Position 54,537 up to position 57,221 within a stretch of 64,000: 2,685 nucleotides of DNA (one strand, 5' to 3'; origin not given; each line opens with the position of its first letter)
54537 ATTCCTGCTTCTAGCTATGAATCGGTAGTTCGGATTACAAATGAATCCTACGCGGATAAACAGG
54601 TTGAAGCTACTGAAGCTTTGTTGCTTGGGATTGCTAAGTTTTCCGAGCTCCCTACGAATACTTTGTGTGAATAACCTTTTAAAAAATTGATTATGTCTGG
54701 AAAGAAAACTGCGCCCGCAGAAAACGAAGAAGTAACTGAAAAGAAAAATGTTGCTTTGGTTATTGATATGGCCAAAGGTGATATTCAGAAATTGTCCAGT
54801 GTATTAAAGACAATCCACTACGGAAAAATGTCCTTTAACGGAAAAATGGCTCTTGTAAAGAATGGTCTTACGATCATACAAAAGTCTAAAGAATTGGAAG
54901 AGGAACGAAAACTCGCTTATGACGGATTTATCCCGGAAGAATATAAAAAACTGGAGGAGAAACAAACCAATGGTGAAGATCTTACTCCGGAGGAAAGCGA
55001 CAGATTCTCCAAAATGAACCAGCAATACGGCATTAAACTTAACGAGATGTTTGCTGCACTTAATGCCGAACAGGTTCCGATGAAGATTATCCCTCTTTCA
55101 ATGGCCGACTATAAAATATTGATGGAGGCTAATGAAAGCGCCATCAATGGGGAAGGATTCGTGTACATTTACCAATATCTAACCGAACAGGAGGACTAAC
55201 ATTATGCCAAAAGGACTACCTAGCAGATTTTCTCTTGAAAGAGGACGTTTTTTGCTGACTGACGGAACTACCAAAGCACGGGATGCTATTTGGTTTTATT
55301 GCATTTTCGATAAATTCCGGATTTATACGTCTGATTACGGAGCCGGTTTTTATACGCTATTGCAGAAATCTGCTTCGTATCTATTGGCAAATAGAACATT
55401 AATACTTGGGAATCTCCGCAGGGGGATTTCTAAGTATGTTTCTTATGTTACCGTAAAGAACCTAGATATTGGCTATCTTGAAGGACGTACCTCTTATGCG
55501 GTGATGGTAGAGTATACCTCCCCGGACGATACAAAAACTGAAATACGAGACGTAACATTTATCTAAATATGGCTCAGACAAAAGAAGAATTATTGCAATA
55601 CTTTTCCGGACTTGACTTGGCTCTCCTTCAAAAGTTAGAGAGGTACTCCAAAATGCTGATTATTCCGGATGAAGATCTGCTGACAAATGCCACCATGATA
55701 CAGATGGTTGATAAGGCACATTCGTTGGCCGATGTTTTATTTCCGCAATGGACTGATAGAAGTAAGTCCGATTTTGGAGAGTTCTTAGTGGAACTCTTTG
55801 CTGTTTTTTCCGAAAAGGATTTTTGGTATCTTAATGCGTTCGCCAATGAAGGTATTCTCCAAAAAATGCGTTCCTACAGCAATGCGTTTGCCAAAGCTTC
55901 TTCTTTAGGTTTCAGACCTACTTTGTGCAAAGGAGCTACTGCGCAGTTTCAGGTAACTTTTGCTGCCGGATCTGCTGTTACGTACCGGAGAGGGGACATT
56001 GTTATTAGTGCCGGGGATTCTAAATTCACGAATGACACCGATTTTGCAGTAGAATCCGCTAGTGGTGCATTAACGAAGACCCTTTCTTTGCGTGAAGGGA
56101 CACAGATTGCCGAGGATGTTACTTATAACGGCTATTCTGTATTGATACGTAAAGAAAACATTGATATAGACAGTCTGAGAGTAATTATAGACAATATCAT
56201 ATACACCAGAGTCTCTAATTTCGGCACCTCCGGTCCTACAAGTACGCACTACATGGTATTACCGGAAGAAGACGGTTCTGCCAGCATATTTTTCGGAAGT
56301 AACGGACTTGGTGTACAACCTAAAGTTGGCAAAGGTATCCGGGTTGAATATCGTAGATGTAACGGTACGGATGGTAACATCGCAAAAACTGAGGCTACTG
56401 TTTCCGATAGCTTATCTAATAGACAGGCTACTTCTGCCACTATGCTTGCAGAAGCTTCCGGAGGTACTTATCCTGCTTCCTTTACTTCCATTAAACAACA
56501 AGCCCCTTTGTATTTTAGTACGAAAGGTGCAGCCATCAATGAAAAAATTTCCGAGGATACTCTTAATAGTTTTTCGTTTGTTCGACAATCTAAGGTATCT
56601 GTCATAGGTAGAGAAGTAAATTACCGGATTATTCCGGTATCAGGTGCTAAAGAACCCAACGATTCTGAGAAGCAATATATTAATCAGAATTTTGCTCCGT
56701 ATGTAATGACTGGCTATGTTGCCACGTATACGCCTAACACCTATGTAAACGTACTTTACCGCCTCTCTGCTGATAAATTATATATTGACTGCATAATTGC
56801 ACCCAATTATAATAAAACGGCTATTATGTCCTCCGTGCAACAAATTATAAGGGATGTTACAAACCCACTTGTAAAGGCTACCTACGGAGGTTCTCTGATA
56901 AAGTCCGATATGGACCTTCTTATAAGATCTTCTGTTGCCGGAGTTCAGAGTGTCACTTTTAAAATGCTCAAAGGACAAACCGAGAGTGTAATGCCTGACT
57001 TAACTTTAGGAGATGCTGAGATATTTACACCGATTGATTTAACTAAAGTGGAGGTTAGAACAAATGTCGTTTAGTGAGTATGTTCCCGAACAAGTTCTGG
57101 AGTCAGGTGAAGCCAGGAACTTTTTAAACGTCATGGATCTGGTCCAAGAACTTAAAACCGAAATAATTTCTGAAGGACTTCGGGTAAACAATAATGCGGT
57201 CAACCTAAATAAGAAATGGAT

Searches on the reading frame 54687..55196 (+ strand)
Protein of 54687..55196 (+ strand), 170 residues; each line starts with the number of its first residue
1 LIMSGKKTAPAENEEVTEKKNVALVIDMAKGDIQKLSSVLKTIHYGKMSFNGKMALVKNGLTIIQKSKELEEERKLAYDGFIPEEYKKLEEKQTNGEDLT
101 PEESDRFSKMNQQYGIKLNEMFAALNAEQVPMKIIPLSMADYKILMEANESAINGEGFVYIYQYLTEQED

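Call 5: search_protein_families(library=pfam, proteins=[window:54687-55196:+], max_evalue=1)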
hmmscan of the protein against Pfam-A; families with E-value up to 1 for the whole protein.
window:54687-55196:+ (170 aa): 1 family
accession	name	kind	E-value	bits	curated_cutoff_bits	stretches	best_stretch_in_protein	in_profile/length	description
PF00998.28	RdRP_3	-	0.011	14.9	27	1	14-121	365-471/486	Viral RNA dependent RNA polymerase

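Call 6: search_protein_families(library=phrogs, proteins=[window:54687-55196:+], max_evalue=1)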
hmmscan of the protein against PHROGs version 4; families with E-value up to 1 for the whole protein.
window:54687-55196:+ (170 aa): 2 families
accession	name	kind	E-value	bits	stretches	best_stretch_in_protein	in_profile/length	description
phrog_32558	-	unknown function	0.083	14.1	1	67-145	9-81/134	-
phrog_36838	-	unknown function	0.15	12.8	0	27-74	6-50/150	-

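Call 98: search_protein_families(library=ncbifam, proteins=[window:54687-55196:+], max_evalue=0.1)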
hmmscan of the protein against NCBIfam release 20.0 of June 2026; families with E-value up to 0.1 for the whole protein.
window:54687-55196:+ (170 aa): 1 family
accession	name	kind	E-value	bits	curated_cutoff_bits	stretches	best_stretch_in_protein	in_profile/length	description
NF053528.1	secreted_MTB12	equivalog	0.012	15.7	125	1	34-87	55-108/161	MTB12 family secreted protein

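Call 105: search_solved_structures(query=A13, max_evalue=5)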
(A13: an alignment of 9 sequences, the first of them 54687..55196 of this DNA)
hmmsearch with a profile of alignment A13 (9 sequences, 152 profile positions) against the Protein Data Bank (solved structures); distinct sequences matched with E-value up to 5: 12.
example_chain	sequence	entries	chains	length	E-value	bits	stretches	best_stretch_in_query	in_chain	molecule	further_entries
6zdw_AAA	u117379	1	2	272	0.063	16.6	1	28-131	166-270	DRBM domain-containing protein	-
9k2v_E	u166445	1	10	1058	0.11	15.8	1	82-136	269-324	Internal protein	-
8eki_C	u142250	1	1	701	0.15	15.4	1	63-147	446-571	Protein transport protein TIP20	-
3fhn_A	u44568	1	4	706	0.15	15.3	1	63-147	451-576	Protein transport protein TIP20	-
9gk2_G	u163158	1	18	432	0.15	15.3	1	27-104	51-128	PS2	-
3htk_A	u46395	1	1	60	0.16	15.2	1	43-91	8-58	Structural maintenance of chromosomes protein 5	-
8hdv_A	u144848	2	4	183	0.18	15.1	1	9-108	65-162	De novo design cavitated protein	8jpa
2dhr_A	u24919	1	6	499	0.84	12.9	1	36-87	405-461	FtsH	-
4eiw_A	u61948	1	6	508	0.86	12.9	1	36-87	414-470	ATP-dependent zinc metalloprotease FtsH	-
2yny_A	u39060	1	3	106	2.1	11.6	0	91-120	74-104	GENERAL CONTROL PROTEIN GCN4, PUTATIVE INNER MEMBRANE PROTEIN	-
2wpq_A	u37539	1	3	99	3.6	10.9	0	57-120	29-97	TRIMERIC AUTOTRANSPORTER ADHESIN FRAGMENT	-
2wpr_A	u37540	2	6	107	4.3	10.6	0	84-121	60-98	TRIMERIC AUTOTRANSPORTER ADHESIN FRAGMENT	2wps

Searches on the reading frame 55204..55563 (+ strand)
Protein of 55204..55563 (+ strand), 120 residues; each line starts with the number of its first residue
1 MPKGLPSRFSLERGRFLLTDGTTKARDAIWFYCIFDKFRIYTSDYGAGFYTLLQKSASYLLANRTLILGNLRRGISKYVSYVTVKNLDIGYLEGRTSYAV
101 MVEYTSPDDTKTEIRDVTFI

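Call 5: search_protein_families(library=pfam, proteins=[window:55204-55563:+], max_evalue=1)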
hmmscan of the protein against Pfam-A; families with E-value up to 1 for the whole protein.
window:55204-55563:+ (120 aa): 1 family
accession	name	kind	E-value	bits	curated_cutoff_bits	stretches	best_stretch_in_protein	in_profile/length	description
PF10934.14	Sheath_initiator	-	0.033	14.7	32.9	1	8-57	9-60/104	Contractile injection system sheath initiator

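Call 6: search_protein_families(library=phrogs, proteins=[window:55204-55563:+], max_evalue=1)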
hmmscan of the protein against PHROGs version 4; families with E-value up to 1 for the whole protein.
window:55204-55563:+ (120 aa): 1 family
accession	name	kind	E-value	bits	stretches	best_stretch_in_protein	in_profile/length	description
phrog_5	-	connector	0.28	11.9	1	64-104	138-173/239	tail completion or Neck1 protein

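Call 98: search_protein_families(library=ncbifam, proteins=[window:55204-55563:+], max_evalue=0.1)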
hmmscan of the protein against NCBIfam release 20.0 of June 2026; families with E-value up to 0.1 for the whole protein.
window:55204-55563:+ (120 aa): 0 families

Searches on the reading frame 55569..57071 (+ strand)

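Call 17: search_protein_families(library=phrogs, proteins=[window:55569-57071:+], max_evalue=0.01)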
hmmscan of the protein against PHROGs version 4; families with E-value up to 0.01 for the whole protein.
window:55569-57071:+ (501 aa): 2 families
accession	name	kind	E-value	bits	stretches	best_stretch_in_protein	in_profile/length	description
phrog_219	-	tail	2.6e-34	119.8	1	74-435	42-422/598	baseplate wedge subunit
phrog_1369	-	tail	3.3e-07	30.4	1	60-312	21-281/489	baseplate protein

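Call 108: search_protein_families(library=pfam, proteins=[window:55569-57071:+], max_evalue=0.01)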
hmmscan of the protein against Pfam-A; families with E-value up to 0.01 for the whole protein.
window:55569-57071:+ (501 aa): 0 families
